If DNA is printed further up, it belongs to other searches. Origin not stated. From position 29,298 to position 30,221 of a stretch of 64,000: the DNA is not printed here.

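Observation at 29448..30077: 208-aa orphan protein whose stop codon overlaps the stop of the convergent MTase: candidate restriction endonuclease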

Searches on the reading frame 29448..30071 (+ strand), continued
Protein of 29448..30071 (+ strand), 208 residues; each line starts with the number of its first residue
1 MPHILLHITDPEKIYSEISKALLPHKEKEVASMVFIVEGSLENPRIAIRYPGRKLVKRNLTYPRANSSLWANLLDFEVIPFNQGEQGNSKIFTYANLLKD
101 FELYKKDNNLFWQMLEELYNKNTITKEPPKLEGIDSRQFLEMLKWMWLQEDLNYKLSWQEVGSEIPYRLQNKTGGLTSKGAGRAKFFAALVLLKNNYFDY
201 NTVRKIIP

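Call 80: search_protein_families(library=padloc, proteins=[L020:4625-5296:+, L002:3071-4918:+, L020:5297-6460:-], max_evalue=0.01)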
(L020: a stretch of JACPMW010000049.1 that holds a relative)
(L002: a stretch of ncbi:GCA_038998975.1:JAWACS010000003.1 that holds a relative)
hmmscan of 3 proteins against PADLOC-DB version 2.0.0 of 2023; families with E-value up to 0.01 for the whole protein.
L020:4625-5296:+ (224 aa): 0 families

L002:3071-4918:+ (616 aa): 36 families (the best 25 are shown)
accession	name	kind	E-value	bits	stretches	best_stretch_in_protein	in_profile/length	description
PDLC03377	MTase_II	-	4.6e-32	109.3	2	200-292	90-182/504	Type II methyltransferase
PDLC03322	MTase_II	-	1.4e-27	94.7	1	203-598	34-410/446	Type II methyltransferase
PDLC03224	MTase_II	-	3.1e-23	80.4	2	209-299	71-162/481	Type II methyltransferase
PDLC03362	MTase_II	-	1.2e-22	78.4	2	194-294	33-133/438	Type II methyltransferase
PDLC03380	MTase_II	-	7.3e-22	76.1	1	201-486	27-305/393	Type II methyltransferase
PDLC03369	MTase_II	-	1.4e-21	74.9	1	201-597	110-503/532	Type II methyltransferase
PDLC03249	MTase_II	-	6.9e-17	59.4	1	205-295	104-200/541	Type II methyltransferase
PDLC03239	MTase_II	-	1.2e-16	58.5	1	203-293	63-152/442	Type II methyltransferase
PDLC03364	MTase_II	-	1.3e-15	55.2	1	206-300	33-127/380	Type II methyltransferase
PDLC03389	MTase_II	-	5.1e-13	46.5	2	206-280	57-129/445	Type II methyltransferase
PDLC03353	MTase_II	-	1.8e-12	45.4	2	425-593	12-112/260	Type II methyltransferase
PDLC03376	MTase_II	-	2.7e-11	41.7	1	211-348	37-167/249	Type II methyltransferase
PDLC03367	MTase_II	-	4.7e-10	36.4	1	207-305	18-113/633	Type II methyltransferase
PDLC03351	MTase_II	-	6.4e-10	36.7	1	210-275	126-190/348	Type II methyltransferase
PDLC03350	MTase_II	-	6.4e-09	33.6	2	426-589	61-150/312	Type II methyltransferase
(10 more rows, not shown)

L020:5297-6460:- (388 aa): 56 families (the best 25 are shown)
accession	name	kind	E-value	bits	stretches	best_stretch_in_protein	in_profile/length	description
PDLC03325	MTase_II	-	1.7e-74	249.1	1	31-387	55-423/426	Type II methyltransferase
PDLC03353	MTase_II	-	5.2e-30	102.8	2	234-358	9-116/260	Type II methyltransferase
PDLC03224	MTase_II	-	9.4e-24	82.1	2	41-288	65-332/481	Type II methyltransferase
PDLC03350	MTase_II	-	4.5e-22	76.9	2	224-351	46-151/312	Type II methyltransferase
PDLC03376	MTase_II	-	2.2e-21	74.8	2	234-357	108-216/249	Type II methyltransferase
PDLC03380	MTase_II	-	2.4e-21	74.4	2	41-113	29-101/393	Type II methyltransferase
PDLC03364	MTase_II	-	2e-16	58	2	41-136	30-124/380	Type II methyltransferase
PDLC03351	MTase_II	-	4.6e-16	56.9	1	31-109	110-184/348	Type II methyltransferase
PDLC03306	MTase_II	-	5.9e-15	53.1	1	43-292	30-285/422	Type II methyltransferase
PDLC03362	MTase_II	-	8.3e-15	52.6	1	25-296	24-309/438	Type II methyltransferase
PDLC03249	MTase_II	-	8.3e-15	52.6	1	38-134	99-202/541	Type II methyltransferase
PDLC03363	MTase_II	-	1.8e-14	51.9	2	247-355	144-257/294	Type II methyltransferase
PDLC03239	MTase_II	-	3.3e-14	50.4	1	48-355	70-400/442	Type II methyltransferase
PDLC03387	MTase_II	-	5.4e-14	50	2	50-108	215-273/289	Type II methyltransferase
PDLC03371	MTase_II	-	2.5e-13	48.2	2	59-109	201-251/260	Type II methyltransferase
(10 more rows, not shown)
